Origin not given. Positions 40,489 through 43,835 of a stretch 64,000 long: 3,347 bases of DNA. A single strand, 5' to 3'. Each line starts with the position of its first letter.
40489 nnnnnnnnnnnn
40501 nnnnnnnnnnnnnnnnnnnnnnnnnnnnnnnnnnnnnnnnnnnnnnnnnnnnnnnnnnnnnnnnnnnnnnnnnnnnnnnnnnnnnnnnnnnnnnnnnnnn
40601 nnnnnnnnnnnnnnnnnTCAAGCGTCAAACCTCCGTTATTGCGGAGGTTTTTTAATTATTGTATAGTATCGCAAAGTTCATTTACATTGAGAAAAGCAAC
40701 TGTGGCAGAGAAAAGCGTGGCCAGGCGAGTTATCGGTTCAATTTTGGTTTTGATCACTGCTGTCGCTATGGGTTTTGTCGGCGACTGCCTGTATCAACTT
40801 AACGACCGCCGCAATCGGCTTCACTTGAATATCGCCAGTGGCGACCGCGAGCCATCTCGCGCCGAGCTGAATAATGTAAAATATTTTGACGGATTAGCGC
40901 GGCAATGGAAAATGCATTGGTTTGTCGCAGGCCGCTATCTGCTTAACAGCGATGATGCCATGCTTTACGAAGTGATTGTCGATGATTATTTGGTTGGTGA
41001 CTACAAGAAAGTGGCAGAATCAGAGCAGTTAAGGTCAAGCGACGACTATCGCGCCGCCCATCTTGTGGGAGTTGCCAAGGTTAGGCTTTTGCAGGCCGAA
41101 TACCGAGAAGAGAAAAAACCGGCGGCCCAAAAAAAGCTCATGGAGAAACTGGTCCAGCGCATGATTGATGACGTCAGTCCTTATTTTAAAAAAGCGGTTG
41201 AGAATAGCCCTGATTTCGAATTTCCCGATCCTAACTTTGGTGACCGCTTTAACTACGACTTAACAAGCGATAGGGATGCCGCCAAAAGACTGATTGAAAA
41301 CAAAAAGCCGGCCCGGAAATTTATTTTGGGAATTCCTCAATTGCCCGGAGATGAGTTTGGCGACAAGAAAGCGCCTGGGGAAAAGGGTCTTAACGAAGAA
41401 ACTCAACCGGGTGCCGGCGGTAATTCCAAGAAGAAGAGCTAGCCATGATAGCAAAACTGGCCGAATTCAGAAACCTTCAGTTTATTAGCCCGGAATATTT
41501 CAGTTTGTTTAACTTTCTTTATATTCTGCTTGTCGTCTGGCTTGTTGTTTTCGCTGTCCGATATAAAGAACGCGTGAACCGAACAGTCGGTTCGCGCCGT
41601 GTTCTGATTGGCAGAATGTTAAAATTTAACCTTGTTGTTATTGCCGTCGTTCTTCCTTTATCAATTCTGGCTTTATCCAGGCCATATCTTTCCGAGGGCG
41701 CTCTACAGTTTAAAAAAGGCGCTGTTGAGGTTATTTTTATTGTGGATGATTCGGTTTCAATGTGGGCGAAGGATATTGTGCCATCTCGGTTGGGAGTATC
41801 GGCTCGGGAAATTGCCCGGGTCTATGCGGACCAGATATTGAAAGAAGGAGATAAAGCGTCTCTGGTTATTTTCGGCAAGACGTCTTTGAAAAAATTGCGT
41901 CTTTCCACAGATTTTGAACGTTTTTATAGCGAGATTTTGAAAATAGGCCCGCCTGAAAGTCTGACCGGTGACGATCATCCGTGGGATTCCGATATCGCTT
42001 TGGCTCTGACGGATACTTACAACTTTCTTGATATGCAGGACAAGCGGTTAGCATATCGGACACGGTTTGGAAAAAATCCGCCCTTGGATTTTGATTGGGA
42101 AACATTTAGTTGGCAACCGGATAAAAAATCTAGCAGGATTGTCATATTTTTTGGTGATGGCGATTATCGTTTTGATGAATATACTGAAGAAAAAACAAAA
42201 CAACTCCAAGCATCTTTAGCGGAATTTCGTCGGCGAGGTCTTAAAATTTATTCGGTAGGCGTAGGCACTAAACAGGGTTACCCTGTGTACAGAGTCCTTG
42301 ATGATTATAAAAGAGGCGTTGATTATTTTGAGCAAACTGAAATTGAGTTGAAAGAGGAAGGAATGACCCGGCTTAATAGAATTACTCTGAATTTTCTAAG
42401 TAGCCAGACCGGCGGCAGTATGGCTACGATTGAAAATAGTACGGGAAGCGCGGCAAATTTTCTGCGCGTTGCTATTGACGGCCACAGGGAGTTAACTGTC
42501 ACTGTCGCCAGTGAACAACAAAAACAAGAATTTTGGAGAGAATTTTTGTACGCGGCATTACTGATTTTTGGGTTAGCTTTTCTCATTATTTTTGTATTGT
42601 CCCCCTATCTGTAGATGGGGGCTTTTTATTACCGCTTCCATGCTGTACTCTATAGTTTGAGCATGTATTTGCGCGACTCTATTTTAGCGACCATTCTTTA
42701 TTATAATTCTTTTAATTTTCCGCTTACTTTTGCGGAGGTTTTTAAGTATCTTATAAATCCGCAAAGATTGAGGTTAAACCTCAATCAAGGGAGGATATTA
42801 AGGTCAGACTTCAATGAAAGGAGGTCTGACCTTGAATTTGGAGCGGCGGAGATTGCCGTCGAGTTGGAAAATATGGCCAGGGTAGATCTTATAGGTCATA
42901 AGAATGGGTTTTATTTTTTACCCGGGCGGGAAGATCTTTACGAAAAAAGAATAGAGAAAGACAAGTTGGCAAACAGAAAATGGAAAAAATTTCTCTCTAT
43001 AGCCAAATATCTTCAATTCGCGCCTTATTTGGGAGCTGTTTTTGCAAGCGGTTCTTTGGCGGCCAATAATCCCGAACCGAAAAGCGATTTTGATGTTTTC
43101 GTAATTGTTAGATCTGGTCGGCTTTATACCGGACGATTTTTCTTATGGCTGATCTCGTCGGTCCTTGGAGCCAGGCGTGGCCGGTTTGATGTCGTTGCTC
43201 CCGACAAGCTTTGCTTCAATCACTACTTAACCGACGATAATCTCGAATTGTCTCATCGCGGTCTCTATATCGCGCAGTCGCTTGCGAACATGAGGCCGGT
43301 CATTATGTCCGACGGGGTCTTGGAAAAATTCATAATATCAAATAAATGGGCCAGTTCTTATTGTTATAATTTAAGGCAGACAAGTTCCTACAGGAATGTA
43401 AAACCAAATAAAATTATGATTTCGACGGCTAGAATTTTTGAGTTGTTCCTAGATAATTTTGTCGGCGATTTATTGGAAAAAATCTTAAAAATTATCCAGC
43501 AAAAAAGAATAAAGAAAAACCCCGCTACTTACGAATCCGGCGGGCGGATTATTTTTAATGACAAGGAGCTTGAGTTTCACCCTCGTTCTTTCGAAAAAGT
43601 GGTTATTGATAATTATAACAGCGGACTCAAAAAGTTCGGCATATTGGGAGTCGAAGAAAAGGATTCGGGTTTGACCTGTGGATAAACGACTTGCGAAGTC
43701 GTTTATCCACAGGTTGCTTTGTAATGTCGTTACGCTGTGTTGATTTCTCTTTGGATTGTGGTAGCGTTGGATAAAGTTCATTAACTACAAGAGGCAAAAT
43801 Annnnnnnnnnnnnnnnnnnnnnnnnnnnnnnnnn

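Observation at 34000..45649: Bat-like MoxR / DUF58 / vWA membrane-protein cluster expanded with three vWA paralogs, a nucleotidyltransferase-motif protein and two secreted serine-protease-like proteins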

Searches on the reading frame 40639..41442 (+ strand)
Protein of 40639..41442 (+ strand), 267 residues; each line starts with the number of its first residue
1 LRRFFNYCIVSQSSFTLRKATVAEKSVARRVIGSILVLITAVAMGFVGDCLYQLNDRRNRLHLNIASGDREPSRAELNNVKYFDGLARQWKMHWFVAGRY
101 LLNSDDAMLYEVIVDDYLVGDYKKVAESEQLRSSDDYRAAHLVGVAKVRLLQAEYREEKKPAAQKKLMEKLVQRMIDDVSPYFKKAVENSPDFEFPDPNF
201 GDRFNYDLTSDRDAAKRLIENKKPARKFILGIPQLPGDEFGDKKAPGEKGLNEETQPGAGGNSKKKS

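Call 4: search_protein_families(library=pfam, proteins=[window:40639-41442:+], max_evalue=0.1)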
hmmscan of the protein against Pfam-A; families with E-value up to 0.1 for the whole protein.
window:40639-41442:+ (267 aa): 0 families

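Call 5: search_protein_families(library=ncbifam, proteins=[window:40639-41442:+], max_evalue=0.1)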
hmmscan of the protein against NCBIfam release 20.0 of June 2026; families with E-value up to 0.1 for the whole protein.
window:40639-41442:+ (267 aa): 0 families

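Call 73: search_protein_families(library=pfam, alignment_id=A12, max_evalue=1)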
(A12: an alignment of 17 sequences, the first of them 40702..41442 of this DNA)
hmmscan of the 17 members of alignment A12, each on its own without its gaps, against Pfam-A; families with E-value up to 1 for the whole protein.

A. member 1, window:40702-41442:+ (246 aa): 0 families

B. families by the number of members that match (of 17 scanned): 13 families
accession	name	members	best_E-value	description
PF12987.12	DUF3871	1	0.019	Domain of unknown function, B. Theta Gene description (DUF3871)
PF07811.17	TadE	1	0.024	TadE-like protein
PF14276.11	DUF4363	1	0.049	Domain of unknown function (DUF4363)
PF06072.16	Herpes_US9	1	0.05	Alphaherpesvirus tegument protein US9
PF13609.12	Porin_4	1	0.055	Gram-negative porin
PF25243.1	WAV3_C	1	0.06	E3 ubiquitin-protein ligase WAV3-like, C-terminal domain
PF20092.4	DUF6483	1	0.11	Family of unknown function (DUF6483)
PF24109.1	DUF7384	1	0.16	Family of unknown function (DUF7384)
PF14291.11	DUF4371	1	0.19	Domain of unknown function (DUF4371)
PF16999.10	V-ATPase_G_2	1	0.22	Vacuolar (H+)-ATPase G subunit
PF00846.24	Hanta_nucleocap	1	0.23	Hantavirus nucleocapsid protein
PF00473.22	CRF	1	0.23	Corticotropin-releasing factor family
PF19350.4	DUF5928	1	0.23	Family of unknown function (DUF5928)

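Call 80: search_protein_families(library=padloc, proteins=[window:40702-41442:+], max_evalue=0.01)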
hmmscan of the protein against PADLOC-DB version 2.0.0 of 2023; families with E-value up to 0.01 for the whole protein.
window:40702-41442:+ (246 aa): 0 families

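Call 88: search_solved_structures(query=A12, max_evalue=10, show_alignments=2)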
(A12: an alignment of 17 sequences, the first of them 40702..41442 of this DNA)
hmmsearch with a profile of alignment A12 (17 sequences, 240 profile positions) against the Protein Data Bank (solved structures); distinct sequences matched with E-value up to 10: 1.
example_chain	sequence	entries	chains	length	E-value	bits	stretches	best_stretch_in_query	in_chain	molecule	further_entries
1zbp_A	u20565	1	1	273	0.62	12.8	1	95-161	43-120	hypothetical protein VPA1032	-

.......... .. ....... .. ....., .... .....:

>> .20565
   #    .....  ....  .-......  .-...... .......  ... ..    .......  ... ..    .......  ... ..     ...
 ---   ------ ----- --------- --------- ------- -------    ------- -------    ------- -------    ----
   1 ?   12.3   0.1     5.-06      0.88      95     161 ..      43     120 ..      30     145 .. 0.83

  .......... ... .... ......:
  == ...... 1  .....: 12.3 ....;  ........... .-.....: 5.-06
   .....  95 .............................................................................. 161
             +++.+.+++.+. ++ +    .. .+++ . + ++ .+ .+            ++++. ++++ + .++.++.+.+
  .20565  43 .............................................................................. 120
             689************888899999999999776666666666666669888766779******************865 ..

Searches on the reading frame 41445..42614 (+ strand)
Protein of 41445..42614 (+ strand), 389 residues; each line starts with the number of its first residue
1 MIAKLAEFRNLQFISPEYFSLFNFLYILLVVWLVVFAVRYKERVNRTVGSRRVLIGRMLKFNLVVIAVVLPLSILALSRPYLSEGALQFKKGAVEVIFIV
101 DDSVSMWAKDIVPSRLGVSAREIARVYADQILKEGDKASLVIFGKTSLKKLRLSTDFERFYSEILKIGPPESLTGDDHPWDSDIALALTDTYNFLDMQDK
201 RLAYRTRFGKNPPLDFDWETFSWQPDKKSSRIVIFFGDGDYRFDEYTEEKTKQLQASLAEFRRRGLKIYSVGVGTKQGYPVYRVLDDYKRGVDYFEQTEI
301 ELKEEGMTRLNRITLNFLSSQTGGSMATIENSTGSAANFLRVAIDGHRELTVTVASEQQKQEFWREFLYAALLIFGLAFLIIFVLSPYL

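Call 4: search_protein_families(library=pfam, proteins=[window:41445-42614:+], max_evalue=0.1)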
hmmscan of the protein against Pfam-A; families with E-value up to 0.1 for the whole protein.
window:41445-42614:+ (389 aa): 1 family
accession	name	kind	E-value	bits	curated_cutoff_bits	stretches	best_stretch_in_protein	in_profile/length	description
PF13519.12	VWA_2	-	1.8e-05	25.8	27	1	96-198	1-92/107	von Willebrand factor type A domain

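Call 5: search_protein_families(library=ncbifam, proteins=[window:41445-42614:+], max_evalue=0.1)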
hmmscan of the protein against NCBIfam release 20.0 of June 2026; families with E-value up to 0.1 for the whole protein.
window:41445-42614:+ (389 aa): 2 families
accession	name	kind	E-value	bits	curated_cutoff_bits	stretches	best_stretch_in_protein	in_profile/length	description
NF047506.1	VWA_BatB_Lepto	exception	5.9e-08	32.2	350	1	22-148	14-137/324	VWA domain-containing protein BatB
NF010238.0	PRK13685.1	subfamily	2.7e-05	23.4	432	1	13-144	14-145/335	hypothetical protein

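Call 80: search_protein_families(library=padloc, proteins=[window:41445-42614:+], max_evalue=0.01)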
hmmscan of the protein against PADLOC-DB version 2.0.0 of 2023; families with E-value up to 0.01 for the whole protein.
window:41445-42614:+ (389 aa): 0 families

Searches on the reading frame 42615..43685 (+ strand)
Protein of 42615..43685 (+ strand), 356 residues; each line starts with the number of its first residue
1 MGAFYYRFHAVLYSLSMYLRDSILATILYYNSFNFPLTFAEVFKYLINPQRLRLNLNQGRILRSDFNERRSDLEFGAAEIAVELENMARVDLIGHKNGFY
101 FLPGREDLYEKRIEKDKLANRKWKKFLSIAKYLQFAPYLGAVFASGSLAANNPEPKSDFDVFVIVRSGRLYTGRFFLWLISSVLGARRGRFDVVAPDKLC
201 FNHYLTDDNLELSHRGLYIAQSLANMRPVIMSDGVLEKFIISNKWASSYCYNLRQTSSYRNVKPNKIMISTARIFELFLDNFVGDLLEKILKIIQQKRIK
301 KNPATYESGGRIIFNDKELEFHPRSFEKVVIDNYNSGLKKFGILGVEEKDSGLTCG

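Call 4: search_protein_families(library=pfam, proteins=[window:42615-43685:+], max_evalue=0.1)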
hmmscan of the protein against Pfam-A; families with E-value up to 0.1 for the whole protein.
window:42615-43685:+ (356 aa): 2 families
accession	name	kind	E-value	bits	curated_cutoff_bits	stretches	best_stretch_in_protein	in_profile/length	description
PF01909.29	NTP_transf_2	-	0.0009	20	21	1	131-194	6-72/93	Nucleotidyltransferase domain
PF18765.7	Polbeta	-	0.0049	17.4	26.9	1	129-168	3-42/93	Polymerase beta, Nucleotidyltransferase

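Call 5: search_protein_families(library=ncbifam, proteins=[window:42615-43685:+], max_evalue=0.1)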
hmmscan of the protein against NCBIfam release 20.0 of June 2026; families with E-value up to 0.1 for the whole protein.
window:42615-43685:+ (356 aa): 0 families

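Call 29: search_solved_structures(query=A5, max_evalue=1, show_alignments=2)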
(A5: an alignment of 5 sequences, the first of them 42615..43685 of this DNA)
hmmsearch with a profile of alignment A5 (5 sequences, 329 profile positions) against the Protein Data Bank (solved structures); distinct sequences matched with E-value up to 1: 1.
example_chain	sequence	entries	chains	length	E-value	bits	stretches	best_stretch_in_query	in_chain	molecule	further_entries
7ae2_B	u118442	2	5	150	0.57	12.5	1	102-135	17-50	MNT ANTITOXIN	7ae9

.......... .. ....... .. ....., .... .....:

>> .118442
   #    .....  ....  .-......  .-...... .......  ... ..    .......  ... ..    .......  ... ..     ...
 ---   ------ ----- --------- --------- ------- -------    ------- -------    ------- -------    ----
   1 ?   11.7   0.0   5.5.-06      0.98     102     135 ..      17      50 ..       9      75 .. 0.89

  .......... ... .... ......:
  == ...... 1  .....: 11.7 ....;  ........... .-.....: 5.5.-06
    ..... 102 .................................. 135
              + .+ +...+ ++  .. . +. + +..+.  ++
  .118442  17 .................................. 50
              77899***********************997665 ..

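Call 32: search_protein_families(library=pfam, alignment_id=A5, max_evalue=1)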
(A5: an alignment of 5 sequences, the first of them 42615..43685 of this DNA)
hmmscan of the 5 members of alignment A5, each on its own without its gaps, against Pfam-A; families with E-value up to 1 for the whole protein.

A. member 1, window:42615-43685:+ (356 aa): 3 families
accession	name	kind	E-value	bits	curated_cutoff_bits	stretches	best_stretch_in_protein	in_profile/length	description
PF01909.29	NTP_transf_2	-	0.0009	20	21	1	131-194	6-72/93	Nucleotidyltransferase domain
PF18765.7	Polbeta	-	0.0049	17.4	26.9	1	129-168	3-42/93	Polymerase beta, Nucleotidyltransferase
PF20879.2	SidM_N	-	0.17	11.5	27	1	141-166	61-86/285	SidM, N-terminal domain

B. families by the number of members that match (of 5 scanned): 5 families
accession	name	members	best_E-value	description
PF01909.29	NTP_transf_2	5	0.00037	Nucleotidyltransferase domain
PF18765.7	Polbeta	4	0.0039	Polymerase beta, Nucleotidyltransferase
PF15802.11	DCAF17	1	0.032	DDB1- and CUL4-associated factor 17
PF11767.14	SET_assoc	1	0.083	Histone lysine methyltransferase SET associated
PF20879.2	SidM_N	1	0.17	SidM, N-terminal domain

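Call 41: search_protein_representatives(protein=window:42615-43685:+)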
Query: 356 residues. Proteins with E-value up to 0.001 (for the whole library): 4607; up to 1e-10: 2848; up to 1e-30: 164. The best 150 are listed.
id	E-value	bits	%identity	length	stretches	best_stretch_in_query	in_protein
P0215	2.2e-135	467.9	62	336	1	19-353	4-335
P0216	9.8e-80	284.9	44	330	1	19-353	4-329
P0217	3.6e-74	266.6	42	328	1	20-353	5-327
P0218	7.4e-70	252.4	50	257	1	108-354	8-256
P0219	1.4e-68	248.2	42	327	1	19-354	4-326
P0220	1.7e-68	247.9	43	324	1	20-353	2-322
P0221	6.0e-68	246.1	56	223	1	137-354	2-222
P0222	5.0e-67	243.1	41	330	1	20-354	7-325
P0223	7.6e-67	242.5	42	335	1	16-354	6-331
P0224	1.8e-66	241.2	44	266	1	96-353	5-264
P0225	3.9e-66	240.1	41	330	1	15-353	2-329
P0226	7.4e-64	232.7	41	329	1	19-353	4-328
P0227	1.1e-61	225.5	39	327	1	22-354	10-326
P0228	4.8e-61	223.4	38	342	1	8-354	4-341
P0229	7.9e-61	222.7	41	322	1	19-353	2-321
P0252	1.1e-51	192.6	42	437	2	90-354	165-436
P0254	2.1e-51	191.7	41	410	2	19-230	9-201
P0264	1.0e-48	182.9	37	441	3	85-230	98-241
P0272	2.3e-45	171.9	37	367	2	79-340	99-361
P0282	5.4e-44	167.4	35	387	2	69-341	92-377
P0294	5.1e-42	160.8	34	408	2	85-340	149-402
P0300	7.0e-41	157.1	32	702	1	17-353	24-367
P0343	1.7e-34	136.1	29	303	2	77-334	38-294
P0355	6.7e-33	130.9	30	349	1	19-352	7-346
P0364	9.2e-32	127.1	35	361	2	86-327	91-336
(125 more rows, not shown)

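Call 43: search_protein_families(library=pfam, proteins=[P0300, P0252, P0254, P0264, P0294, P0282, P0272, P0343, P0355, P0364], max_evalue=0.01)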
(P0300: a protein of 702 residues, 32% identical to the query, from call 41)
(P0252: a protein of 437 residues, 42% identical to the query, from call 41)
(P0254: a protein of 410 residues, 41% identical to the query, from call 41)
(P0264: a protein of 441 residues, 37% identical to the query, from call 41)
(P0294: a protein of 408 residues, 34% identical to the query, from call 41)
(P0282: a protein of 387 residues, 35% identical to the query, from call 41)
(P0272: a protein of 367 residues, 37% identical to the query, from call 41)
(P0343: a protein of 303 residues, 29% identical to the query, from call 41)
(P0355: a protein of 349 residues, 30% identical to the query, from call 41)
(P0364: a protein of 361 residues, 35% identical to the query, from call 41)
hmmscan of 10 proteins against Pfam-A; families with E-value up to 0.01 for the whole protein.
P0300 (702 aa): 3 families
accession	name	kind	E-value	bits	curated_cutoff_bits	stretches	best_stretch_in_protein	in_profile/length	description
PF13641.12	Glyco_tranf_2_3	-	6.7e-13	49.6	27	1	377-591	1-226/230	Glycosyltransferase like family 2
PF13632.12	Glyco_trans_2_3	-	3.6e-12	47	27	1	451-653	3-194/198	Glycosyl transferase family group 2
PF00535.33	Glycos_transf_2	-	3.2e-10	40.6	23.3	1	380-489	1-121/168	Glycosyl transferase family 2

P0252 (437 aa): 2 families
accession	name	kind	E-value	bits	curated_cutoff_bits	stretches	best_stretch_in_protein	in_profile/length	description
PF01909.29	NTP_transf_2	-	6.8e-06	26.8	21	1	206-241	7-41/93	Nucleotidyltransferase domain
PF18765.7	Polbeta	-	4.6e-05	24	26.9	1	209-243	8-42/93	Polymerase beta, Nucleotidyltransferase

P0254 (410 aa): 0 families

P0264 (441 aa): 2 families
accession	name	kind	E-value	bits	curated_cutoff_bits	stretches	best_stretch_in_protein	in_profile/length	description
PF01909.29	NTP_transf_2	-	8.4e-06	26.5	21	1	147-181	10-43/93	Nucleotidyltransferase domain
PF18765.7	Polbeta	-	1.8e-05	25.3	26.9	1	145-181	6-42/93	Polymerase beta, Nucleotidyltransferase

P0294 (408 aa): 0 families

P0282 (387 aa): 2 families
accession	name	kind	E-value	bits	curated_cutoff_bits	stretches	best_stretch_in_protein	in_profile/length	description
PF01909.29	NTP_transf_2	-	1.4e-05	25.8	21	1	161-194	13-43/93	Nucleotidyltransferase domain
PF18765.7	Polbeta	-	9.9e-05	22.9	26.9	1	164-194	12-42/93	Polymerase beta, Nucleotidyltransferase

P0272 (367 aa): 0 families

P0343 (303 aa): 0 families

P0355 (349 aa): 1 family
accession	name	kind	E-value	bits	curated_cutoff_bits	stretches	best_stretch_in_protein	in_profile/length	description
PF01909.29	NTP_transf_2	-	0.0058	17.4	21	0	133-160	14-41/93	Nucleotidyltransferase domain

P0364 (361 aa): 0 families

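Call 62: find_related_loci(query=A5, collection=genome_contigs, flank=10000)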
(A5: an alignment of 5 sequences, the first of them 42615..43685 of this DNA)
Query A5 (356 aa) in genome_contigs; peptide patterns used: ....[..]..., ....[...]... (x = any residue, [..] = any of these).
199 stretches matched a pattern; 53 encode a relative of the query (tblastn E <= 1e-3); 52 distinct loci.
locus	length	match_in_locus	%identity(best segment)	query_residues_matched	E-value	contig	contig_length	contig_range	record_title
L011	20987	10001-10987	67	15-354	7e-156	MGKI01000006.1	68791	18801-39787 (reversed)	MAG: Candidatus Yanofskybacteria bacterium RIFCSPLOWO2_01_FULL_42_49 rifcsplowo2_01_scaffold_315, whole genome shotgun s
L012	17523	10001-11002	53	12-353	3e-112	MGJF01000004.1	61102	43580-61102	MAG: Candidatus Yanofskybacteria bacterium RIFCSPHIGHO2_01_FULL_43_32 rifcsphigho2_01_scaffold_1824, whole genome shotgu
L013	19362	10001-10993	52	14-354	5e-112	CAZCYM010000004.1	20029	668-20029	MAG TPA_asm: uncultured Candidatus Saccharibacteria bacterium isolate binchicken_co38_519 genome assembly, contig: NODE_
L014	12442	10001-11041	52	18-355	3e-111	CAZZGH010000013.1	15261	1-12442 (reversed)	MAG TPA_asm: uncultured Candidatus Saccharibacteria bacterium isolate binchicken_co38_350 genome assembly, contig: NODE_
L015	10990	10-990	49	18-354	2e-108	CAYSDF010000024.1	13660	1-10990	MAG TPA_asm: uncultured Candidatus Saccharibacteria bacterium isolate SRP193066_co2_10 genome assembly, contig: NODE_237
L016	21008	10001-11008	50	11-353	3e-108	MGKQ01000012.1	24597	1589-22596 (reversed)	MAG: Candidatus Yanofskybacteria bacterium RIFCSPLOWO2_02_FULL_41_13 rifcsplowo2_02_scaffold_2173, whole genome shotgun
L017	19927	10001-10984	50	18-355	2e-108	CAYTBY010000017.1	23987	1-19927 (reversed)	MAG TPA_asm: uncultured Candidatus Saccharibacteria bacterium isolate SRP178908_co1_2 genome assembly, contig: NODE_1296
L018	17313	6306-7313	52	10-353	1e-106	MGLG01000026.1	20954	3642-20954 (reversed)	MAG: Candidatus Yanofskybacteria bacterium RIFOXYD1_FULL_42_10 rifoxyd1_full_scaffold_4066, whole genome shotgun sequenc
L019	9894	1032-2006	51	19-354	3e-105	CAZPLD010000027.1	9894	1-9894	MAG TPA_asm: uncultured Candidatus Saccharibacteria bacterium isolate binchicken_co227_99 genome assembly, contig: NODE_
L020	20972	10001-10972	50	18-354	3e-103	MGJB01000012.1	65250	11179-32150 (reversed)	MAG: Candidatus Yanofskybacteria bacterium RIFCSPHIGHO2_01_FULL_41_26 rifcsphigho2_01_scaffold_5185, whole genome shotgu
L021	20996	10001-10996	49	12-353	2e-103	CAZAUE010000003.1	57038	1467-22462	MAG TPA_asm: uncultured Candidatus Saccharibacteria bacterium isolate SRP050083_co1_186 genome assembly, contig: NODE_12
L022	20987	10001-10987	47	15-353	7e-101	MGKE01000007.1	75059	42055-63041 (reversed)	MAG: Candidatus Yanofskybacteria bacterium RIFCSPLOWO2_01_FULL_39_28 rifcsplowo2_01_scaffold_2071, whole genome shotgun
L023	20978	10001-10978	47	18-354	3e-99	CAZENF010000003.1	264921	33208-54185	MAG TPA_asm: uncultured Candidatus Saccharibacteria bacterium isolate SRP273308_co1_433 genome assembly, contig: NODE_36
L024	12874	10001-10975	49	19-354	5e-99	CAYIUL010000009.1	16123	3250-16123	MAG TPA_asm: uncultured Candidatus Saccharibacteria bacterium isolate ERP119705_co5_417 genome assembly, contig: NODE_44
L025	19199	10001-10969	47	20-354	7e-98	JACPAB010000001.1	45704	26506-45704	MAG: Candidatus Yanofskybacteria bacterium isolate NC_groundwater_220_Ag_S-0.1um_46_18 S4_GD2017_2_S1_scaffold_1279, who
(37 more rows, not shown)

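Call 80: search_protein_families(library=padloc, proteins=[window:42663-43685:+], max_evalue=0.01)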
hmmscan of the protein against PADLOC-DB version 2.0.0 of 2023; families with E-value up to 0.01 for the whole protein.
window:42663-43685:+ (340 aa): 0 families
